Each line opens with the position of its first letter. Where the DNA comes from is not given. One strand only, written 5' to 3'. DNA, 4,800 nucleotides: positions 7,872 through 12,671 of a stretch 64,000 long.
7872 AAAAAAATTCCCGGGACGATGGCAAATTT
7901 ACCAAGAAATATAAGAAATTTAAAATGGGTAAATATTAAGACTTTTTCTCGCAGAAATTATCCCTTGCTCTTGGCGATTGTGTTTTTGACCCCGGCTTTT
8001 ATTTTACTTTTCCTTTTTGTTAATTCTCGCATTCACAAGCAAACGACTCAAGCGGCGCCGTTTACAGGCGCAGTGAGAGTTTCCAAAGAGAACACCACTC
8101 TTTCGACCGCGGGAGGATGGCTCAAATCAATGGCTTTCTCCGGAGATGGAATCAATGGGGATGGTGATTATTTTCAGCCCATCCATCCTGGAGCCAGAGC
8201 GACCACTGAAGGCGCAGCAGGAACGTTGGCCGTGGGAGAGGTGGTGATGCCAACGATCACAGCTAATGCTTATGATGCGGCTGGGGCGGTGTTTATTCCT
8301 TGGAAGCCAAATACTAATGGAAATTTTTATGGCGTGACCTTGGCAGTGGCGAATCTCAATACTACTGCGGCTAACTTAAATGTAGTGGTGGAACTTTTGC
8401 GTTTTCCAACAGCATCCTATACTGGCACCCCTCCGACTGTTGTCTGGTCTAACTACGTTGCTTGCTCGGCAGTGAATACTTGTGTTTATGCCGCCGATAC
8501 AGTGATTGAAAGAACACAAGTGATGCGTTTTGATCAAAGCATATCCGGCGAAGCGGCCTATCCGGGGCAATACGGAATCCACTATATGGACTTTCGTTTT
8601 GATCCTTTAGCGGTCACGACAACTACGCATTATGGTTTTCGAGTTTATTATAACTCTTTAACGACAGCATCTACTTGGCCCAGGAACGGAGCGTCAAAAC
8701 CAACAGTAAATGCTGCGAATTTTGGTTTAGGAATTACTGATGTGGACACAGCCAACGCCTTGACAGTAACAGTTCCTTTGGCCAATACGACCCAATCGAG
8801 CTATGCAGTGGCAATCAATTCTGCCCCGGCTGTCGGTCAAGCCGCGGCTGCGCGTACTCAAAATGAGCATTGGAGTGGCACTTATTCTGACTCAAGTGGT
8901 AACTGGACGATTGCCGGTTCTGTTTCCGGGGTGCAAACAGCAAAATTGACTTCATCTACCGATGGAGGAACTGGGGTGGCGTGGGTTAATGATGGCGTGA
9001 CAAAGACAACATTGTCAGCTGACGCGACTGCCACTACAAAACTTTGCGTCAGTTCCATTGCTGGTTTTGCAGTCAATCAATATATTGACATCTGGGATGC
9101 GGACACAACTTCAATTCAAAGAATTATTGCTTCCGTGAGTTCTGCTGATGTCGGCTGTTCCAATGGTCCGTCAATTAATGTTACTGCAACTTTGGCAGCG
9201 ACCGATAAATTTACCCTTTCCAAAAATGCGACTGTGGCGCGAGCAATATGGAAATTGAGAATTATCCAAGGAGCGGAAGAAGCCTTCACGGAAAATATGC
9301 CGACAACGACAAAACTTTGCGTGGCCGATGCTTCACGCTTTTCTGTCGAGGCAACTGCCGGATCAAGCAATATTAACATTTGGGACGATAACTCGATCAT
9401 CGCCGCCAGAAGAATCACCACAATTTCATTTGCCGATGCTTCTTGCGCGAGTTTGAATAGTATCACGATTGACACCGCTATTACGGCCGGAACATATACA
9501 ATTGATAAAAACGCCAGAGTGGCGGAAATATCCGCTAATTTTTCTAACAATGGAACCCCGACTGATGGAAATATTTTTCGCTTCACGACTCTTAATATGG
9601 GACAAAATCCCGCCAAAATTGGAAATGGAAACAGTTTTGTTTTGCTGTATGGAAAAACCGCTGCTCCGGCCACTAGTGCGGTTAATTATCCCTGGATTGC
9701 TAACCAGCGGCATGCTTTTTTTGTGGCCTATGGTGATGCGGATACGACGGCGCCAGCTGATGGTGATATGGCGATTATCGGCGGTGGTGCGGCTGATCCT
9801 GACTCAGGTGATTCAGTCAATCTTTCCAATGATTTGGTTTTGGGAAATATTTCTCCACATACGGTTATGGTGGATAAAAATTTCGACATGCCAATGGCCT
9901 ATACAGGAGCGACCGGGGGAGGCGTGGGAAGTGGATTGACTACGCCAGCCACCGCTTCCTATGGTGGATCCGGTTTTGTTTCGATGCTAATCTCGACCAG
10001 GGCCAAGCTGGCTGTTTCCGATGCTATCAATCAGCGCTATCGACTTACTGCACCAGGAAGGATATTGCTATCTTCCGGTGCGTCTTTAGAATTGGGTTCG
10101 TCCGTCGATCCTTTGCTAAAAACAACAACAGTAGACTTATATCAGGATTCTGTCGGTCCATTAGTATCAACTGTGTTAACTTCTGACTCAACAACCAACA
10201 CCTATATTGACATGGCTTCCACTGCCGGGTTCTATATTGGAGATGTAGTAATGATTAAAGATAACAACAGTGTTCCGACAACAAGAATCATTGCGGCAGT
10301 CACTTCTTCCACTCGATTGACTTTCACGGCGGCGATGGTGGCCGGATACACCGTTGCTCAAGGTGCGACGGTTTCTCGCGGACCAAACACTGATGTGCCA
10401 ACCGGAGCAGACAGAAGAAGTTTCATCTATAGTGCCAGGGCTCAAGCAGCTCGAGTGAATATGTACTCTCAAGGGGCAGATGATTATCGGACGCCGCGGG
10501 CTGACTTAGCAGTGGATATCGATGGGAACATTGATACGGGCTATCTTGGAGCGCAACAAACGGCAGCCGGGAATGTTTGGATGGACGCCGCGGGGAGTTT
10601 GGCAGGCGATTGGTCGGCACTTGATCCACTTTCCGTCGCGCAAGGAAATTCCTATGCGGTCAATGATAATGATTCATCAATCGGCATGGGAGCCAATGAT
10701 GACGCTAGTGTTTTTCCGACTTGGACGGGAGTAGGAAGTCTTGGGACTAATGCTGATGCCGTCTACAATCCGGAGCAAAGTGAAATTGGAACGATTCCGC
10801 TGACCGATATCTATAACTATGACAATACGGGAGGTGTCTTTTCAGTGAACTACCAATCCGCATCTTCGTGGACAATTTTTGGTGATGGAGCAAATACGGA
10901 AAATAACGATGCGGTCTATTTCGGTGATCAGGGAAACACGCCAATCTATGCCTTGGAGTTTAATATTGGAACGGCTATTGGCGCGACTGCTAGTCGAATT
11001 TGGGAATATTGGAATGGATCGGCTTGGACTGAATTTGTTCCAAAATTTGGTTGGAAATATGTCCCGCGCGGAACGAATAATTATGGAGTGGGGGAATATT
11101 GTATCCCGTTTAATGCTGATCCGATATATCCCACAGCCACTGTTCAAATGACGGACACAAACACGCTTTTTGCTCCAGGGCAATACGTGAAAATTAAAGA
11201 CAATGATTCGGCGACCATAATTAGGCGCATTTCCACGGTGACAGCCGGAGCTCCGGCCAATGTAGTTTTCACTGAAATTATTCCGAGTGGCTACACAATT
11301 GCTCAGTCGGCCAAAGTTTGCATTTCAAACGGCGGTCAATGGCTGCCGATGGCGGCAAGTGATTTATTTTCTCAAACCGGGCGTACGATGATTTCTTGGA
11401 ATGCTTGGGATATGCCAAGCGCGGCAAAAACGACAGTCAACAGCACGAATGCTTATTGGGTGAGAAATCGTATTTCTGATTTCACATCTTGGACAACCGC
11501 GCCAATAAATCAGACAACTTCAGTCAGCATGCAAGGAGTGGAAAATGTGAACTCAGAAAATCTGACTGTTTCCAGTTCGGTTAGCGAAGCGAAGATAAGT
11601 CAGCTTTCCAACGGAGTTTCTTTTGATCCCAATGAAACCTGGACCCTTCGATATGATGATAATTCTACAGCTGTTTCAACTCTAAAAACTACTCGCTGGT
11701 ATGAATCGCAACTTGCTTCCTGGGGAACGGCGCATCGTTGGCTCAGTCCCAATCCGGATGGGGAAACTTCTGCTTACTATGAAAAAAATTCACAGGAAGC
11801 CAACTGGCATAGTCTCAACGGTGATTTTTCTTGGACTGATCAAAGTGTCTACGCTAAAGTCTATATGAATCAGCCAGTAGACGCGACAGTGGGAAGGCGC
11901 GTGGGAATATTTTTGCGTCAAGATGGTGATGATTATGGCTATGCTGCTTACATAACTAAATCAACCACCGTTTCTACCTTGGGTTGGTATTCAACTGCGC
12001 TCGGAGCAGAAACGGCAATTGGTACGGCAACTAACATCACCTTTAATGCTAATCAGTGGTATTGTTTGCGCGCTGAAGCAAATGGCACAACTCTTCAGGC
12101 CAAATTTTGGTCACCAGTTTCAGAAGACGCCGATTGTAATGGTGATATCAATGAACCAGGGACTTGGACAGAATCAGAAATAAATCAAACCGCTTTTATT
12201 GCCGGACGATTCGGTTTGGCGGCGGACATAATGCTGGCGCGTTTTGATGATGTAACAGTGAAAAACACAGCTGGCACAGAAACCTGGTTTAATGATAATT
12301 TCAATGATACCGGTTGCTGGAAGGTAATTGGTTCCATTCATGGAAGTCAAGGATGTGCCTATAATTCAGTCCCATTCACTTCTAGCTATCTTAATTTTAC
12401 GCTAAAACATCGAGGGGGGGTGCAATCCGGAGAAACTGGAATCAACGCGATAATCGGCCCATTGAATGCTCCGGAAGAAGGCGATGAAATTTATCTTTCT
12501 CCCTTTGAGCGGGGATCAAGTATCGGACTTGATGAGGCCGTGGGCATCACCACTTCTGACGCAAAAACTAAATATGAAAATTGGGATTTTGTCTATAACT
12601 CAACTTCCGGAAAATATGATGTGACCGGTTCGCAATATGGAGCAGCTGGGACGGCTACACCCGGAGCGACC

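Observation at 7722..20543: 12.8-kb gene for a ~4270-aa surface protein combining lectin-like, beta-helix, tandem-repeat, coiled-coil and four SH3b modules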

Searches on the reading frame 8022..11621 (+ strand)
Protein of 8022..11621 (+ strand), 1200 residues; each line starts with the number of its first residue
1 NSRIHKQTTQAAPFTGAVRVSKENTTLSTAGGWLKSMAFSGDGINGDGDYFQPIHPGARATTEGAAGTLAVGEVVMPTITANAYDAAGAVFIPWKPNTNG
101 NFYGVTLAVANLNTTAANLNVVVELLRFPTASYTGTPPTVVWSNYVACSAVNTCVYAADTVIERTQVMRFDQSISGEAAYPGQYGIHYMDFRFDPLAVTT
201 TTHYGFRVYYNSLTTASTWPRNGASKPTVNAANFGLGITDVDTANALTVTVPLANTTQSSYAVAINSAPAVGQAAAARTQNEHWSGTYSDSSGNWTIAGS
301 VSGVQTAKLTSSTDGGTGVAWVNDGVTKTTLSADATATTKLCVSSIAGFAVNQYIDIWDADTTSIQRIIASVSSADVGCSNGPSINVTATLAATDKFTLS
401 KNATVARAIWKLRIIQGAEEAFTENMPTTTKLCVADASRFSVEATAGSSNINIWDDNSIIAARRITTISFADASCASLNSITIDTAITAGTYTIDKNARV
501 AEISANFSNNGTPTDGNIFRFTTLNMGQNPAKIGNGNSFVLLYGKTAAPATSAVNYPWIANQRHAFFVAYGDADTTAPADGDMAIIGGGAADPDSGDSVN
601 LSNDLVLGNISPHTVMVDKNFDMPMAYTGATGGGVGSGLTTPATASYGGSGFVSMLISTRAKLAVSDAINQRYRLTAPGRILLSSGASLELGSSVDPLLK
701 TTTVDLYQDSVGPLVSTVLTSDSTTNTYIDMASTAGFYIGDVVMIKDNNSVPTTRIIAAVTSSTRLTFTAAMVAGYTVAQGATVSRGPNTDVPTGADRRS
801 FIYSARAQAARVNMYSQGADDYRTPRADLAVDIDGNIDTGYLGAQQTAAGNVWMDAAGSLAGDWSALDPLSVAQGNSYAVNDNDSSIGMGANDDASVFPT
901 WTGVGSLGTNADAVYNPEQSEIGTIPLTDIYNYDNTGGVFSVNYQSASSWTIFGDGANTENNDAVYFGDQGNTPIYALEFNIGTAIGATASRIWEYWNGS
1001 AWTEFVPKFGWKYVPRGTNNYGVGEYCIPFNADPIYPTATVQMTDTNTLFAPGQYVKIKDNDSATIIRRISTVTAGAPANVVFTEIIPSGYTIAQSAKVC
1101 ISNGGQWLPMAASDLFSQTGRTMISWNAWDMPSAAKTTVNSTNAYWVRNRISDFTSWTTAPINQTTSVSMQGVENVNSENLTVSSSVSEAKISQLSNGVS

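Call 17: find_homologous_proteins(query=window:8022-11321:+, max_evalue=0.001)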
Query window:8022-11321:+ (1100 aa): 4 proteins with E <= 0.001 among 8000 candidates.
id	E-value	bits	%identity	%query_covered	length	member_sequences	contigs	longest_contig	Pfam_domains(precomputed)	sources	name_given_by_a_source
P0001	0.0e+0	1102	76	60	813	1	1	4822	-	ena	-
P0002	3.6e-272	924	71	55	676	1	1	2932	-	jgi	-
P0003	2.7e-259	882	45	94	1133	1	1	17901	-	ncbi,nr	ncbi:MAG: hypothetical protein M0P97_02730, partial [Candidatus Moranbacteria bacterium]|nr:hypothet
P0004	1.0e-159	552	45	62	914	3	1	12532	-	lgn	-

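Call 18: find_encoding_contigs(protein=P0003, flank=10000, max_places=3)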
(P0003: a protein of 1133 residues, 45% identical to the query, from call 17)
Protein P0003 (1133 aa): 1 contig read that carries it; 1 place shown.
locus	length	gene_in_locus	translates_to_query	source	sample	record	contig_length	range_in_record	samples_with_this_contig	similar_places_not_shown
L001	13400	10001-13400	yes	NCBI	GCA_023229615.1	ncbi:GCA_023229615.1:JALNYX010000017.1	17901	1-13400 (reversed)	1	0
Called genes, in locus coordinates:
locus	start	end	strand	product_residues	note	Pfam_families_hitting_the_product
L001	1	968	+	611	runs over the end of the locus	PF07705:CARDB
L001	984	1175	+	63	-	-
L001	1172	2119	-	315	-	PF13518:HTH_28 (weak), PF13565:HTH_32, PF00665:rve, PF13683:rve_3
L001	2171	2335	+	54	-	-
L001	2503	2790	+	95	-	-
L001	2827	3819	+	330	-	-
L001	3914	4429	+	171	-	PF02367:TsaE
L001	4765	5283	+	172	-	PF00160:Pro_isomerase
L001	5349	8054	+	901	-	PF02739:5_3_exonuc_N, PF01367:5_3_exonuc, PF01612:DNA_pol_A_exo1, PF22619:DNA_polI_exo1, PF00476:DNA_pol_A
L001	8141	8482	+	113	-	-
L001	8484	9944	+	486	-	PF04932:Wzy_C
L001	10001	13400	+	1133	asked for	?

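Call 19: find_encoding_contigs(protein=P0004, flank=10000, max_places=3)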
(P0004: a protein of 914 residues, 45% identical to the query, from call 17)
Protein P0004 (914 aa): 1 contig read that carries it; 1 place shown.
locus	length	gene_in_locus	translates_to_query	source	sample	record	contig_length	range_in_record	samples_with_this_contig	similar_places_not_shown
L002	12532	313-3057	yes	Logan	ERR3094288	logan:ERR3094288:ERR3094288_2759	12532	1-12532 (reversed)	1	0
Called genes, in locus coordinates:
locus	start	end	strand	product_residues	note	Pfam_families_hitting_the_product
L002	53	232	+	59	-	PF12728:HTH_17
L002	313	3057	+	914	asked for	-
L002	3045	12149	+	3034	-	PF13385:Laminin_G_3, PF08239:SH3_3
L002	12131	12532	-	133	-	?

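Call 26: search_solved_structures(query=window:8022-11621:+, max_evalue=1)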
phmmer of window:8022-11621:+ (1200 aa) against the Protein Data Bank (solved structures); distinct sequences matched with E-value up to 1: 1.
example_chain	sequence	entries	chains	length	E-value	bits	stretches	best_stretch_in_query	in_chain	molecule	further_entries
2yh5_A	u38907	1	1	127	0.44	11.5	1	202-283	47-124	DAPX PROTEIN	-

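Call 32: find_encoding_contigs(protein=P0001, flank=10000, max_places=3)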
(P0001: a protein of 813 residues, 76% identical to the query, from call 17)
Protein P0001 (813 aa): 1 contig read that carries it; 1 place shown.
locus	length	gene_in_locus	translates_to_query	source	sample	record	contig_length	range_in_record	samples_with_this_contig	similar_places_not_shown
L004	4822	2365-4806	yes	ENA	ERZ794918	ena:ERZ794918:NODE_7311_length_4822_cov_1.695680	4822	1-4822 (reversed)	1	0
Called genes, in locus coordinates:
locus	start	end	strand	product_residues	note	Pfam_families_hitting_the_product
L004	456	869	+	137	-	PF01551:Peptidase_M23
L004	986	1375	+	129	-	-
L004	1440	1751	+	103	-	PF01371:Trp_repressor, PF13936:HTH_38 (weak), PF13384:HTH_23 (weak), PF13518:HTH_28 (faint)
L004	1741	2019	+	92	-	-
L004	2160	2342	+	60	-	PF12728:HTH_17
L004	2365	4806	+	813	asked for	-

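Call 33: find_encoding_contigs(protein=P0002, flank=10000, max_places=3)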
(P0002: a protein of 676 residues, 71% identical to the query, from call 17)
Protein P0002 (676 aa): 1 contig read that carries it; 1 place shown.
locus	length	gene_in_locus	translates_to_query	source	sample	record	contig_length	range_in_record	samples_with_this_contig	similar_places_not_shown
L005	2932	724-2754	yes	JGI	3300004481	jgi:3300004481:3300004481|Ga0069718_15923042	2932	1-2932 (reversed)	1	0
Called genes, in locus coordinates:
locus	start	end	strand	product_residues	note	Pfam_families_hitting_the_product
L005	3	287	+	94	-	?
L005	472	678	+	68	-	PF12728:HTH_17 (faint), PF00376:MerR (weak), PF13411:MerR_1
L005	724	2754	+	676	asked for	-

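Call 74: predict_structure(alignment_id=A2)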
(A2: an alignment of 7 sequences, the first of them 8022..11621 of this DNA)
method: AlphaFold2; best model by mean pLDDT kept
length: 1200 residues; sequences in the alignment: 7
mean_pLDDT: 40.1   pTM: 0.26
mean pLDDT of the five models: 40.1, 36.8, 36.2, 36.1, 32.4
residues with pLDDT >= 90: 0; 70-90: 179; 50-70: 182; < 50: 839
segments of 3 or more residues with pLDDT < 50: 1-89, 95-120, 134-142, 148-153, 166-196, 211-327, 361-363, 408-418, 443-449, 456-460, 502-714, 788-992, 1007-1024, 1103-1147, 1149-1200
pLDDT, mean of each block of 10 residues (from residue 1): 21 21 22 21 22 20 25 38 39 47 44 41 61 43 47 55 53 28 34 49 57 36 23 23 24 26 23 23 29 28 23 24 41 74 73 59 61 81 80 63 52 40 71 71 45 50 69 77 66 56 36 22 22 30 29 22 21 24 21 27 23 19 20 20 20 20 23 23 24 24 24 63 75 75 75 75 80 68 64 26 21 22 21 22 22 21 19 20 21 23 23 22 27 26 27 30 32 26 33 52 49 31 59 79 68 73 74 71 81 81 44 38 37 40 42 35 29 26 29 24
secondary structure, 60 per line:
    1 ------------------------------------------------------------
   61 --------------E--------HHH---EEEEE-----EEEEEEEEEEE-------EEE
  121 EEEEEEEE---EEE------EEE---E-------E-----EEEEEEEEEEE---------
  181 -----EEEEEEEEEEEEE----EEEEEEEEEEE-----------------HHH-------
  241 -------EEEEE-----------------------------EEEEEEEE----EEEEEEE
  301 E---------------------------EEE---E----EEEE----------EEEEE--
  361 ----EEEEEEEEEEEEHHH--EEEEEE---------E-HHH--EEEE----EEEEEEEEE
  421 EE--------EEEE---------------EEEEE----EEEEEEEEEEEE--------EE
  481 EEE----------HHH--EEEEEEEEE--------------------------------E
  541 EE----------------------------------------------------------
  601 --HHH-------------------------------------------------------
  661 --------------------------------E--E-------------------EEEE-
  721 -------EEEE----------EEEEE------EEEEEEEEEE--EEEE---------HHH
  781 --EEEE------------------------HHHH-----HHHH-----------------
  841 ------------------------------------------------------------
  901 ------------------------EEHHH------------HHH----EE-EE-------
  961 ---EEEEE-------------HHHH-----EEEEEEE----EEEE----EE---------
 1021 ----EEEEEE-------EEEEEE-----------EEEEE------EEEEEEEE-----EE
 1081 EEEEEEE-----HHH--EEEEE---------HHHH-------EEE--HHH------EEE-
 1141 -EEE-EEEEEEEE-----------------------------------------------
elements in order (helices of 4 or more, strands of 3 or more residues): E90-94 E100-110 E118-128 E132-134 E141-143 E161-171 E186-198 E203-213 E248-252 E282-289 E294-301 E329-331 E340-343 E354-358 E365-376 E382-387 E404-407 E412-422 E431-434 E450-454 E459-470 E479-483 E499-507 E540-542 E716-719 E728-731 E742-746 E753-762 E765-768 E783-786 H811-814 H820-823 E964-968 H982-985 E991-997 E1002-1005 E1025-1030 E1038-1043 E1055-1059 E1066-1073 E1079-1087 E1098-1102 H1112-1115 E1123-1125 E1137-1139 E1142-1144 E1146-1153

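Call 81: fold_search(model_id=the predicted structure, library=pdb)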
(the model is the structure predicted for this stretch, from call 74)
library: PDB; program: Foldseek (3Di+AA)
matches with E <= 10: 1003; with E <= 0.001: 3
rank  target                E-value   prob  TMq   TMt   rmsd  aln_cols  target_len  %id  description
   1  7w1c_A                7.6e-04  1.00  0.06  0.11   3.4        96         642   14  Crystal structure of Klebsiella pneumoniae K1 capsule-specific polysaccharide lyase in a P1 crystal form (released 2022-05-18)
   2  7w1c_C                7.6e-04  1.00  0.07  0.12   3.7       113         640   12  Crystal structure of Klebsiella pneumoniae K1 capsule-specific polysaccharide lyase in a P1 crystal form (released 2022-05-18)
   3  7w1c_D                9.4e-04  1.00  0.06  0.12   2.9        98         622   13  Crystal structure of Klebsiella pneumoniae K1 capsule-specific polysaccharide lyase in a P1 crystal form (released 2022-05-18)
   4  7w1c_B                1.0e-03  1.00  0.06  0.11   3.0        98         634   13  Crystal structure of Klebsiella pneumoniae K1 capsule-specific polysaccharide lyase in a P1 crystal form (released 2022-05-18)
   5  7w1d_H                1.2e-03  1.00  0.06  0.11   3.0        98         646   13  Crystal structure of Klebsiella pneumoniae K1 capsule-specific polysaccharide lyase in a C2 crystal form (released 2022-05-18)
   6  8k35_A                3.4e-03  0.21  0.06  0.08  34.8       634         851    9  Structure of the bacteriophage lambda tail tip complex (released 2023-11-15)
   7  5k0y_S                7.2e-03  0.89  0.06  0.15  14.9       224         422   10  m48S late-stage initiation complex, purified from rabbit reticulocytes lysates, displaying eIF2 ternary complex and eI (released 2016-07-13)
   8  7c9t_C                9.0e-03  0.15  0.04  0.13  22.7       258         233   12  Echovirus 30 A-particle (released 2020-07-29)
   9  9n71_A                1.2e-02  0.98  0.07  0.28  14.7       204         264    8  Tail tube structure of Acinetobacter baumannii phage Mystique (released 2025-03-19)
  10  8iyk_F                1.3e-02  0.12  0.06  0.08  34.6       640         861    9  Tail tip conformation 1 of phage lambda tail (released 2023-10-18)
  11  7tmq_F                1.5e-02  1.00  0.06  0.15   4.0        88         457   14  V1 complex lacking subunit C from Saccharomyces cerevisiae, State 3 (released 2022-04-06)
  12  5a3l_A                1.5e-02  0.72  0.06  0.22  10.9       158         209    9  Structure of Cea1A in complex with N-Acetylglucosamine (released 2016-06-29)
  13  8vjh_B                1.5e-02  0.54  0.07  0.11  27.6       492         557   10  Cryo-EM of tail-tip of bacteriophage Chi (released 2024-10-02)
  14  6zp4_Y                1.9e-02  0.44  0.05  0.11  14.2       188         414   10  SARS-CoV-2 Nsp1 bound to a human 43S preinitiation ribosome complex - state 2 (released 2020-07-29)
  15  7dq4_3                1.9e-02  0.11  0.04  0.13  21.7       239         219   10  Cryo-EM structure of CAR triggered Coxsackievirus B1 A-particle (released 2021-05-05)
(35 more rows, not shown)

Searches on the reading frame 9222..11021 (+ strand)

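Call 10: search_protein_families(library=pfam, proteins=[window:9222-11021:+], max_evalue=5)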
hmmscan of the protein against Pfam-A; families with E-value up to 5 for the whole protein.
window:9222-11021:+ (600 aa): 1 family
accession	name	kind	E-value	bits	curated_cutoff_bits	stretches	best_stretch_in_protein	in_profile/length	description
PF13701.12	DDE_Tnp_1_4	-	0.059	12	34.7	1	370-458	89-168/435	Transposase DDE domain group 1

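Call 15: search_protein_families(library=phrogs, proteins=[window:9222-11021:+], max_evalue=0.01)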
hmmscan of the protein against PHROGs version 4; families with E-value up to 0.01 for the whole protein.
window:9222-11021:+ (600 aa): 0 families

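Call 16: search_protein_families(library=ncbifam, proteins=[window:9222-11021:+], max_evalue=0.01)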
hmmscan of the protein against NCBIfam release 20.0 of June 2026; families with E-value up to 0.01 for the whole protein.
window:9222-11021:+ (600 aa): 0 families

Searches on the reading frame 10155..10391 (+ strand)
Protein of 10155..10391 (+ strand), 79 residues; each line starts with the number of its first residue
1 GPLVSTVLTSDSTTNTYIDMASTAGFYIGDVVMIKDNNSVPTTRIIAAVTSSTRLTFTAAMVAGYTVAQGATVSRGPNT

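Call 80: search_protein_families(library=pfam, proteins=[window:10155-10391:+], max_evalue=10)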
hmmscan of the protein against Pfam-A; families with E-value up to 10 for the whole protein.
seq(79 aa): 1 family
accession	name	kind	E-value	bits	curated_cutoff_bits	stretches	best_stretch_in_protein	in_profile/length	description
PF02438.21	Adeno_100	-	0.085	11.5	25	1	8-55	513-560/593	Late 100kD protein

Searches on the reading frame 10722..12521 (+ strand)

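Call 10: search_protein_families(library=pfam, proteins=[window:10722-12521:+], max_evalue=5)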
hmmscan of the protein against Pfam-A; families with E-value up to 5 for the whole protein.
window:10722-12521:+ (600 aa): 1 family
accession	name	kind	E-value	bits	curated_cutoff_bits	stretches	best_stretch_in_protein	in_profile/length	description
PF10708.14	DUF2510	-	0.49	10.6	24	1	96-105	16-25/35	Protein of unknown function (DUF2510)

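Call 15: search_protein_families(library=phrogs, proteins=[window:10722-12521:+], max_evalue=0.01)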
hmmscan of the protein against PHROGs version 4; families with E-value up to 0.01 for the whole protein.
window:10722-12521:+ (600 aa): 0 families

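Call 16: search_protein_families(library=ncbifam, proteins=[window:10722-12521:+], max_evalue=0.01)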
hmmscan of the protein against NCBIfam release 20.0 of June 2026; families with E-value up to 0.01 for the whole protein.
window:10722-12521:+ (600 aa): 0 families
